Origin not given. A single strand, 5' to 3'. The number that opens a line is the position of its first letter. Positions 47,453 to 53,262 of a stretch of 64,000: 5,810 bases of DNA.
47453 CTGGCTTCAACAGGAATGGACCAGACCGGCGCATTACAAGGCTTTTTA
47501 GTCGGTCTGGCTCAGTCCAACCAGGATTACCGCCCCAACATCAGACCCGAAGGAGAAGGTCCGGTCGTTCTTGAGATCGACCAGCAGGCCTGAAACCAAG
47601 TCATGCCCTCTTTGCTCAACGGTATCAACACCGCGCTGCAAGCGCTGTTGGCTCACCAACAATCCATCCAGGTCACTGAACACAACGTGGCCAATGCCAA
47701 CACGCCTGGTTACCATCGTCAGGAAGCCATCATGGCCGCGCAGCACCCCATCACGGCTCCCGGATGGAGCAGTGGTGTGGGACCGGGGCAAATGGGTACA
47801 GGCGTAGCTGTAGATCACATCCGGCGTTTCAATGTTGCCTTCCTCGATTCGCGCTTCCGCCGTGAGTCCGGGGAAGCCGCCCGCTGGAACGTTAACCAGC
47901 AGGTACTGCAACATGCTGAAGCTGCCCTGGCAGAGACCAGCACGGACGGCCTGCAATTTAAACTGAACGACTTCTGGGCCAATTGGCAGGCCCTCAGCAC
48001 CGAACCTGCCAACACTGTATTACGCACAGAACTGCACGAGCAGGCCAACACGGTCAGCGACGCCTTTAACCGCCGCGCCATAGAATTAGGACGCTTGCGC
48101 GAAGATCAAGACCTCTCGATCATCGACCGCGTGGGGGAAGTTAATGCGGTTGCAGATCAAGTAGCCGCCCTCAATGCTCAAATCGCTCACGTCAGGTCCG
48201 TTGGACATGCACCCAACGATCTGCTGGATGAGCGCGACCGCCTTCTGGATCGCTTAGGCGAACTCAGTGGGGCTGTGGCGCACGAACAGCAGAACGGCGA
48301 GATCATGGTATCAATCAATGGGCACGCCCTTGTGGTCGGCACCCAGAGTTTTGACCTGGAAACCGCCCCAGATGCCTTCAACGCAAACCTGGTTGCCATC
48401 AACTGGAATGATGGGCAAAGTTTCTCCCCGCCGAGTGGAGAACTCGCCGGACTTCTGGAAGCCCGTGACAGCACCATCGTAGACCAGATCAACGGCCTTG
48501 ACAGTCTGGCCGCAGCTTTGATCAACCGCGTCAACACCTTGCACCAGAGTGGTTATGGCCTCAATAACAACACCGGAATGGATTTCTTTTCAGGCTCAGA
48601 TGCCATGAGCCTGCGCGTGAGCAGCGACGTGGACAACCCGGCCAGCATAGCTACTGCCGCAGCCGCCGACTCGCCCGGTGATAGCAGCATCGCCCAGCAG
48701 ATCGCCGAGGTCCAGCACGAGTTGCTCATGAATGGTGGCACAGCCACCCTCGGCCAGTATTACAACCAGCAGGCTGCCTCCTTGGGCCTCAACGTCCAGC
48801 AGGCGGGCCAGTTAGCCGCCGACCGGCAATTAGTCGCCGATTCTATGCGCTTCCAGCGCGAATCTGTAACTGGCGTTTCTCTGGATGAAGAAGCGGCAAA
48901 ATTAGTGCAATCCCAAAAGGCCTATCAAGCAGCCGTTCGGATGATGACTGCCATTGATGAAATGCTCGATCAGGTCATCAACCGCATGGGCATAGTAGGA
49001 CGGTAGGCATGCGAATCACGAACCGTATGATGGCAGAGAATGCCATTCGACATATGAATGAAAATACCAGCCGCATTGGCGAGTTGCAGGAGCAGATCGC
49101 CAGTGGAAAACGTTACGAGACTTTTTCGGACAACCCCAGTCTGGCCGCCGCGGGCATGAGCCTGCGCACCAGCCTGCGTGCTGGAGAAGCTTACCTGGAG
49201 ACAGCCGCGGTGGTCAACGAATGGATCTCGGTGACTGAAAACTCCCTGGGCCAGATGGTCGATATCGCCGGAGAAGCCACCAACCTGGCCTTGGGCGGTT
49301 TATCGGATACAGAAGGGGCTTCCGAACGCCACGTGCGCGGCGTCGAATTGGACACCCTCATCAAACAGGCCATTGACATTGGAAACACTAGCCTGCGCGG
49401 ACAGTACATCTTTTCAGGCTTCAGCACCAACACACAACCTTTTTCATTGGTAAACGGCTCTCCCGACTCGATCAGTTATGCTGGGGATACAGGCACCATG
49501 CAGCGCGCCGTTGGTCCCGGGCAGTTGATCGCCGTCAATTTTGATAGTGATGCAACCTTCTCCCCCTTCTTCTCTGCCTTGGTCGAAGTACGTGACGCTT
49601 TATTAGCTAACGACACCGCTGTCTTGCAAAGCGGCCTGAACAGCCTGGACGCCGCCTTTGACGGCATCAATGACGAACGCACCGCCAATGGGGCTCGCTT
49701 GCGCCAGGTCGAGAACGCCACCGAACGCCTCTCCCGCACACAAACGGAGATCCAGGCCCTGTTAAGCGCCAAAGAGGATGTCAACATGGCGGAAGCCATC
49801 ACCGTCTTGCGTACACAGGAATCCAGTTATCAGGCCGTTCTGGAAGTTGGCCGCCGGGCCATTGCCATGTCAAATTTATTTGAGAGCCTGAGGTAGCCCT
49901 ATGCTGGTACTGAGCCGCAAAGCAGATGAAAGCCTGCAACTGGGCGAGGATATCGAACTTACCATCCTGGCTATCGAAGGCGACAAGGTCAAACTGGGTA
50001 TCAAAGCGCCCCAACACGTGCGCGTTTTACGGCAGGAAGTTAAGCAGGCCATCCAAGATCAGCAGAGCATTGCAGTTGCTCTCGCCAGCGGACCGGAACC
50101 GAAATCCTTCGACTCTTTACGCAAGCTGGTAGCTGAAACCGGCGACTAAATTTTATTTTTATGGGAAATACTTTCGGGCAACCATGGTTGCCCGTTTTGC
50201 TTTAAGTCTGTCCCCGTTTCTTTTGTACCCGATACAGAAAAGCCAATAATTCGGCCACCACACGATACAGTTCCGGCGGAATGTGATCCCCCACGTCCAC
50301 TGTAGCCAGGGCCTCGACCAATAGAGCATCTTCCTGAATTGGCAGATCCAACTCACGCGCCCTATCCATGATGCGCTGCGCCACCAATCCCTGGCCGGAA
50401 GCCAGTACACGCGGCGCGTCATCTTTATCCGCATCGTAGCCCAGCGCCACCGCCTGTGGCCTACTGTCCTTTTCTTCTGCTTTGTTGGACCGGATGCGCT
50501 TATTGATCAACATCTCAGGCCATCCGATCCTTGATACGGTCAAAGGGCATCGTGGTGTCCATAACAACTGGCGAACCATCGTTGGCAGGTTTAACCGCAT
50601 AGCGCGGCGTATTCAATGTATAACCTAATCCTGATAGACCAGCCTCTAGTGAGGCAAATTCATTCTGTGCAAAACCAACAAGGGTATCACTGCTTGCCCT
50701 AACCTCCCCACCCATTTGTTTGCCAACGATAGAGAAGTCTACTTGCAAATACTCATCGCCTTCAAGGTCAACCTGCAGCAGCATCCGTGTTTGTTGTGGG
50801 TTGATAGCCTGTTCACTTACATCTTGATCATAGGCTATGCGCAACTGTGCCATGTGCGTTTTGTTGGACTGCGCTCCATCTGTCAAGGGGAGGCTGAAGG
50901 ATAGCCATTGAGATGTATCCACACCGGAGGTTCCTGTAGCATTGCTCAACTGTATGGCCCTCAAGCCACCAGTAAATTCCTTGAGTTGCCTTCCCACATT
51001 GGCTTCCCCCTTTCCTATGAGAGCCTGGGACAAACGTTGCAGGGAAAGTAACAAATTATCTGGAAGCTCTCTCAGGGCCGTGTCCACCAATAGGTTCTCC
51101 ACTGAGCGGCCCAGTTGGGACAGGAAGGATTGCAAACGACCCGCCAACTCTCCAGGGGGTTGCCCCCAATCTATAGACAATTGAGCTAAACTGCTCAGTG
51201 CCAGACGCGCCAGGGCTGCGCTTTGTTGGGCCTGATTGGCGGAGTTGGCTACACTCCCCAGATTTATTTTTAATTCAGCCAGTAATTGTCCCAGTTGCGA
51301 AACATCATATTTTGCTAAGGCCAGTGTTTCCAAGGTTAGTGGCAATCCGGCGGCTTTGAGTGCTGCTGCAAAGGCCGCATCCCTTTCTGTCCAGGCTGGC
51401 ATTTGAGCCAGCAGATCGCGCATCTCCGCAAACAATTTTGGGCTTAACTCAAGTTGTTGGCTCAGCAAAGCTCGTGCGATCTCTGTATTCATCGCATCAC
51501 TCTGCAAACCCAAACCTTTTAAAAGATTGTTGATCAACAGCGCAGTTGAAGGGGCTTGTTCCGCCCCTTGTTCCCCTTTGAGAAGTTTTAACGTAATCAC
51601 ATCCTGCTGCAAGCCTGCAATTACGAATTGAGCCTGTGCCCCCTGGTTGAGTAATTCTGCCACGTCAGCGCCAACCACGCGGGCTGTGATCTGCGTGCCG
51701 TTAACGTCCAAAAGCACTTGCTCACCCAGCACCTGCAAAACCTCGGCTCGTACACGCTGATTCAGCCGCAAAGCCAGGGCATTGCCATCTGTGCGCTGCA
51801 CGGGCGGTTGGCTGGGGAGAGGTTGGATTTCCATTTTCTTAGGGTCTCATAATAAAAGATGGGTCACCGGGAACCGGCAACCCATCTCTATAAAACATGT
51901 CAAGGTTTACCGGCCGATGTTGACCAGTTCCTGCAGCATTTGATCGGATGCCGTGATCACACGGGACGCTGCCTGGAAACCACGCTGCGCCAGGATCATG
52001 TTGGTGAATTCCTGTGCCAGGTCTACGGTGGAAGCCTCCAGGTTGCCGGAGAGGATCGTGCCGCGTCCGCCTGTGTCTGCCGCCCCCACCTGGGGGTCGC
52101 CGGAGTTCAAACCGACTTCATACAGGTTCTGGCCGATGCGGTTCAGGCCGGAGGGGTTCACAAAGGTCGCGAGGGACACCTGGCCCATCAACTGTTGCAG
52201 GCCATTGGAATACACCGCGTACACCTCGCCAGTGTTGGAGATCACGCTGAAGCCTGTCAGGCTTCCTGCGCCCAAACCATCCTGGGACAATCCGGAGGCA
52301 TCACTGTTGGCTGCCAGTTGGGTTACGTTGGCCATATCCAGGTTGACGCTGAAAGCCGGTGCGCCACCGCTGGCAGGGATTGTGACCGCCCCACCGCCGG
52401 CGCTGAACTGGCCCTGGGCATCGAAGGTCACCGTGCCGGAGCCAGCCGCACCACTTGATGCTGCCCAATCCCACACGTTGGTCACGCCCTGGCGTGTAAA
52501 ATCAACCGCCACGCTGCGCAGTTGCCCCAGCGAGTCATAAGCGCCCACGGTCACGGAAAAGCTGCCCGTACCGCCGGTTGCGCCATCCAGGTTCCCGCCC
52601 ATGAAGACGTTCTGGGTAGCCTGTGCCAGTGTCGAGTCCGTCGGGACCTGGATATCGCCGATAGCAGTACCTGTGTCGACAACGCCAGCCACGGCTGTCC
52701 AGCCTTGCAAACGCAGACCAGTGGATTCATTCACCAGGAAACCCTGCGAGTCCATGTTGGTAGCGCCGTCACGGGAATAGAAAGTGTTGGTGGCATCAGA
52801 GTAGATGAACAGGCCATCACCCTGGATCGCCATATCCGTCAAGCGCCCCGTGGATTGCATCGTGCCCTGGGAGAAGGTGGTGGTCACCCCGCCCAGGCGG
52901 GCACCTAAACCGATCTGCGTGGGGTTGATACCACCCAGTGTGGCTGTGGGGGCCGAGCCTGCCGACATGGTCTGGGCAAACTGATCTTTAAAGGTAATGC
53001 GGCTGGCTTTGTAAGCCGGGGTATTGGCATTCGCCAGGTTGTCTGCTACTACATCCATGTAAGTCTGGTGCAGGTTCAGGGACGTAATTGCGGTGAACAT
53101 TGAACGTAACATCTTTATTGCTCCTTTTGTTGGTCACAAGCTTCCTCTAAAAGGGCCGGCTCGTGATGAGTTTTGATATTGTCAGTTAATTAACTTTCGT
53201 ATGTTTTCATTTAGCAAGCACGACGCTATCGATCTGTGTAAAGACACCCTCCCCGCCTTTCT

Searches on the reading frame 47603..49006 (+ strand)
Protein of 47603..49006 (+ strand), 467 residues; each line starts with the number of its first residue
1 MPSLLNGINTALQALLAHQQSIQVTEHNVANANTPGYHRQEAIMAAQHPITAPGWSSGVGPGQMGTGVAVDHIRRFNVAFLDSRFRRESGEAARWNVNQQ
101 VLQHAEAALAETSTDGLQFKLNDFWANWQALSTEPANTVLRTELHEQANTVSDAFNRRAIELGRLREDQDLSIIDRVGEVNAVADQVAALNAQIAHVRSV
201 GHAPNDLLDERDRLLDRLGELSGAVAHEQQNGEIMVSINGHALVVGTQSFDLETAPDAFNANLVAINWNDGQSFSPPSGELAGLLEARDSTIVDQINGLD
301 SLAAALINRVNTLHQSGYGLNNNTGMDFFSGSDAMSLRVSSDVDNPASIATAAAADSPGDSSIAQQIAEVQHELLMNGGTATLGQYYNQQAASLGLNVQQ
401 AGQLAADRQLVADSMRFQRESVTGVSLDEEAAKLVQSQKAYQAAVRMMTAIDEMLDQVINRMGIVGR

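Call 74: search_protein_families(library=pfam, proteins=[window:47603-49006:+], max_evalue=0.00001)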
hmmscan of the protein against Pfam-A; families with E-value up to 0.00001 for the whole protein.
window:47603-49006:+ (467 aa): 2 families
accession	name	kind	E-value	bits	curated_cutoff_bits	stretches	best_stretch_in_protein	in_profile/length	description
PF22638.1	FlgK_D1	-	5.5e-57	193.5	28.6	1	103-329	2-233/233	Flagellar hook-associated protein FlgK helical domain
PF06429.18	Flg_bbr_C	-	9.1e-10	38.3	23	1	423-460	8-45/46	Flagellar basal body rod FlgEFG protein C-terminal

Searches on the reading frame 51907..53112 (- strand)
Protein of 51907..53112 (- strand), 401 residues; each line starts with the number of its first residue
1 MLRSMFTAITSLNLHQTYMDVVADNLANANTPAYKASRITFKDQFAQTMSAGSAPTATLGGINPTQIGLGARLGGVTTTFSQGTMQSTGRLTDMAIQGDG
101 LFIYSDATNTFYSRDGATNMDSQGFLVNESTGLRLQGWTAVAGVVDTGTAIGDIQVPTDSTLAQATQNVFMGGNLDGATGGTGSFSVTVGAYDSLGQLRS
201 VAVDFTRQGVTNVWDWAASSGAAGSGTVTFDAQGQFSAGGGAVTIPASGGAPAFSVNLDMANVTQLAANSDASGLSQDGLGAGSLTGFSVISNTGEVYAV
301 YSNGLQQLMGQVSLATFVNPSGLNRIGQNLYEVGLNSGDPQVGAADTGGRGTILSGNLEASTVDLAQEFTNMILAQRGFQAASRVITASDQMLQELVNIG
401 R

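Call 74: search_protein_families(library=pfam, proteins=[window:51907-53112:-], max_evalue=0.00001)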
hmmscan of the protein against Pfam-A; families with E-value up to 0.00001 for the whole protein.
window:51907-53112:- (401 aa): 4 families
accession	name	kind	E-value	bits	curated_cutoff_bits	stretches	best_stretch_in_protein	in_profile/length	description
PF06429.18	Flg_bbr_C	-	5.8e-16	58.2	23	1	355-399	2-46/46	Flagellar basal body rod FlgEFG protein C-terminal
PF07559.19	FlgE_D2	-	1.2e-09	39.3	22.7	1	175-279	12-141/142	Flagellar basal body protein FlaE D2 domain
PF22692.1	LlgE_F_G_D1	-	3e-08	34.1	27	1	95-161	1-52/64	Flagellar hook protein FlgE/F/G D1 domain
PF00460.25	Flg_bb_rod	-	7.1e-07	29.5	20.7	1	7-35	3-31/31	Flagella basal body rod protein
